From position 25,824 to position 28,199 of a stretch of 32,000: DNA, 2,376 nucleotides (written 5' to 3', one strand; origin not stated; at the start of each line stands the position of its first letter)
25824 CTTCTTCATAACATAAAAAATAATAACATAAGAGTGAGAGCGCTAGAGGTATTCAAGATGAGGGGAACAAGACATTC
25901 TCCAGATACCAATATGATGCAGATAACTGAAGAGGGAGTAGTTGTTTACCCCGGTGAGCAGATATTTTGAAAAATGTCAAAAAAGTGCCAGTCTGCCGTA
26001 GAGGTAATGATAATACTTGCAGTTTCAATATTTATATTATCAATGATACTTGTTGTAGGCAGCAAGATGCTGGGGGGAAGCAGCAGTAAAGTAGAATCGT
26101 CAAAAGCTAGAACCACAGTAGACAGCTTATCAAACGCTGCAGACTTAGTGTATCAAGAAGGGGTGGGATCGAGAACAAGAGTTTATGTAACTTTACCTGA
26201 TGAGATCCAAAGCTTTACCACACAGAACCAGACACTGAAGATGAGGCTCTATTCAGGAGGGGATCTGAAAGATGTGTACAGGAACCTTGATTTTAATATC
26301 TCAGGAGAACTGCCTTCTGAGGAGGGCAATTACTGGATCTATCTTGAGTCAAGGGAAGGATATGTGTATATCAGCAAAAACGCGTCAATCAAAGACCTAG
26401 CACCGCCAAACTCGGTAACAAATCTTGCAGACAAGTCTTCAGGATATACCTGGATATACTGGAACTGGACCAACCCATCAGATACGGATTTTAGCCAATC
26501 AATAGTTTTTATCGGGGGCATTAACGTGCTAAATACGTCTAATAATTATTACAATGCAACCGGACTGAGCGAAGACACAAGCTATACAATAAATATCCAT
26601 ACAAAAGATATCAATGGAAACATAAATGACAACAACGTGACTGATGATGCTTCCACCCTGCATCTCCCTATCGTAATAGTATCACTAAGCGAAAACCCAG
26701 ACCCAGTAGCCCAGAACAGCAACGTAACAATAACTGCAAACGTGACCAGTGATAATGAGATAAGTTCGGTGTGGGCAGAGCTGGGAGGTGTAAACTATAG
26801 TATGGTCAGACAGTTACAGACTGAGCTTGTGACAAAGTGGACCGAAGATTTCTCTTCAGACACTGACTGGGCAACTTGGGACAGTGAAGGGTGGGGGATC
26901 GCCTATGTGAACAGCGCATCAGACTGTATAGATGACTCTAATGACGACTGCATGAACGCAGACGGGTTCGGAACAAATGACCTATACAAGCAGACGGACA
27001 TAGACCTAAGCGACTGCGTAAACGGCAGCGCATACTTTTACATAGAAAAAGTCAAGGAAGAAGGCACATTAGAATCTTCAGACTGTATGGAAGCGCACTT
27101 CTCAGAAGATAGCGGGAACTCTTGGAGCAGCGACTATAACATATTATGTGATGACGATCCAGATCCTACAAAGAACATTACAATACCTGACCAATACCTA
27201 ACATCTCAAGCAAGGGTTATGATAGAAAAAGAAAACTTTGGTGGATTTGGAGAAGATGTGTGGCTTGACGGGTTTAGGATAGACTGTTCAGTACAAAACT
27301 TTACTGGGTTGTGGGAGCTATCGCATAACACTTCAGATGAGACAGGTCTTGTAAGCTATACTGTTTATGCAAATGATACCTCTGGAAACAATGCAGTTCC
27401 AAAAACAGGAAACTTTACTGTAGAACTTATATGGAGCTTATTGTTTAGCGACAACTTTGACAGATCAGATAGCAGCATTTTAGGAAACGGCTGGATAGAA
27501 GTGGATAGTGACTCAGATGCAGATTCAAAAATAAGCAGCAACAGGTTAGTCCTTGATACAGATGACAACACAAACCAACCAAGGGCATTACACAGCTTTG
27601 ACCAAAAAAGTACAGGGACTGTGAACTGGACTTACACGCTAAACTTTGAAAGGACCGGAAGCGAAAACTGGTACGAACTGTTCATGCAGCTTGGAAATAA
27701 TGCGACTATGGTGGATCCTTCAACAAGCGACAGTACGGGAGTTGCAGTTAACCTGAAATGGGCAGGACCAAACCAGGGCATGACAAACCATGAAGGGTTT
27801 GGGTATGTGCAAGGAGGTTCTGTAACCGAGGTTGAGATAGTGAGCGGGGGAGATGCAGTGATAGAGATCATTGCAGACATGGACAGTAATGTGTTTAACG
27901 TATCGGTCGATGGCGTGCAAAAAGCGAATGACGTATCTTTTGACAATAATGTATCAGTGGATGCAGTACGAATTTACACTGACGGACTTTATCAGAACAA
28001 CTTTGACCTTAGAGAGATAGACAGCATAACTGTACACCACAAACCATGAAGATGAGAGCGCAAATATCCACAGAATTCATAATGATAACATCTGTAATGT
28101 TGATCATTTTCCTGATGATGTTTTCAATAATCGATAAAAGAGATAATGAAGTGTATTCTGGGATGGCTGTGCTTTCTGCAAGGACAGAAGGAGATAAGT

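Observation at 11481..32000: A contiguous 20-kb cell-surface island may form one functional system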

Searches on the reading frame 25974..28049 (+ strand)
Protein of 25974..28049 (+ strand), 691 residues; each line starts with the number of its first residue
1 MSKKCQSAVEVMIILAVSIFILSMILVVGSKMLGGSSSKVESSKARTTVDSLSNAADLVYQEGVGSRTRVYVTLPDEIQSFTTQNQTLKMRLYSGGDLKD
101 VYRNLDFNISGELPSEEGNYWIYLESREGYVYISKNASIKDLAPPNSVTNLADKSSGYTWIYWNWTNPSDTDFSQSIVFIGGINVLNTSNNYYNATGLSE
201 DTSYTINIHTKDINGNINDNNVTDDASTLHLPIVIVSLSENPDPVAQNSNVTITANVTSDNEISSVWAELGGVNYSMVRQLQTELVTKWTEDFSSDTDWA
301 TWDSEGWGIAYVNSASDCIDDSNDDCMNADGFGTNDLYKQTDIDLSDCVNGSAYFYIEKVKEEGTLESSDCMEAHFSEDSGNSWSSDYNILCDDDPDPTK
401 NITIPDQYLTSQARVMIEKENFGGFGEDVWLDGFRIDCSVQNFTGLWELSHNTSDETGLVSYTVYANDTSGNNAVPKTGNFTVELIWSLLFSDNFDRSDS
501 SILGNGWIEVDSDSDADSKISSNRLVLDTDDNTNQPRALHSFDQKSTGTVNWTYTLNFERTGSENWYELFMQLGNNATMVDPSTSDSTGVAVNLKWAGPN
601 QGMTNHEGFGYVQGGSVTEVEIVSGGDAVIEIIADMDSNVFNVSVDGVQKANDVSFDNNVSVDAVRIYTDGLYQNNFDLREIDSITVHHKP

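Call 7: search_protein_families(library=pfam, proteins=[window:25974-28049:+], max_evalue=0.01)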
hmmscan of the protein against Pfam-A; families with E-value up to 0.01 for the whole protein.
window:25974-28049:+ (691 aa): 0 families

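Call 18: search_protein_families(library=ncbifam, proteins=[window:25974-28049:+], max_evalue=0.01)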
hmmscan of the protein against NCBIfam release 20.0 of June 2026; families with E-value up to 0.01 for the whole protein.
window:25974-28049:+ (691 aa): 0 families

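Call 74: search_protein_representatives(protein=window:25974-28049:+)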
Query: 691 residues. Proteins with E-value up to 0.001 (for the whole library): 2262; up to 1e-10: 1098; up to 1e-30: 233. The best 150 are listed.
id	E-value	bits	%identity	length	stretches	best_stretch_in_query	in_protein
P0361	0.0e+00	2255.6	42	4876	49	135-228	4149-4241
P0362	0.0e+00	1553.0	100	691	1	1-691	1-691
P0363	1.2e-184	632.1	46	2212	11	137-229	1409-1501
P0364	1.3e-173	595.7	44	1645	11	143-230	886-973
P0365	7.7e-121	421.3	46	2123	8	139-230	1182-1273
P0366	1.1e-119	417.5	48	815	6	139-275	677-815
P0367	1.8e-119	416.7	42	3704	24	138-232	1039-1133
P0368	1.3e-114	400.7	45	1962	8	140-269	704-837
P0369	1.1e-111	391.0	40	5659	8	138-261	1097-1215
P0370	1.7e-108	380.5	51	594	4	141-230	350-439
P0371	2.4e-99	350.2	40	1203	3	485-687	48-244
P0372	3.1e-98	346.6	39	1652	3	488-688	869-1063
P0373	1.6e-97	344.2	43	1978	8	140-228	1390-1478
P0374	1.1e-93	331.5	44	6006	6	139-266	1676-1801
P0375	2.1e-92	327.3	42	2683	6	139-300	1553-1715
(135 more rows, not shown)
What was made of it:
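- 25974..28049 (+): Large pilin-like protein (691 aa): pilin N-domain plus three adhesin-type modules; best candidate for the adhesive tip subunit. The modules at aa 135-230 (FN3-like), 215-487 and 488-687 recur in 1,000-6,000-aa proteins, up to 49 matched stretches (mostly the ~90-aa unit) in one (call 74).
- The large minor pilin carries adhesin-type modules (call 74).
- Tried and rejected: The 691-aa pilin-like protein is the better candidate (call 74).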

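Call 75: search_solved_structures(query=window:25974-28049:+, max_evalue=1)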
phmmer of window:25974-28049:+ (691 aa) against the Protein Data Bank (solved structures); distinct sequences matched with E-value up to 1: 3.
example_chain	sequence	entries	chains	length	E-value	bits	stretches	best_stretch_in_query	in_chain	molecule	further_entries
1k85_A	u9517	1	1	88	0.013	17.3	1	145-219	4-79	CHITINASE A1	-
8avn_A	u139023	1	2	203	0.079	14.7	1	458-522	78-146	Superoxide dismutase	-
8avk_A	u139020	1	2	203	0.11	14.2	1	458-522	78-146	Superoxide dismutase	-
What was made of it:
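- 25974..28049 (+): Weak FN3 hit to 1k85 (call 75).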
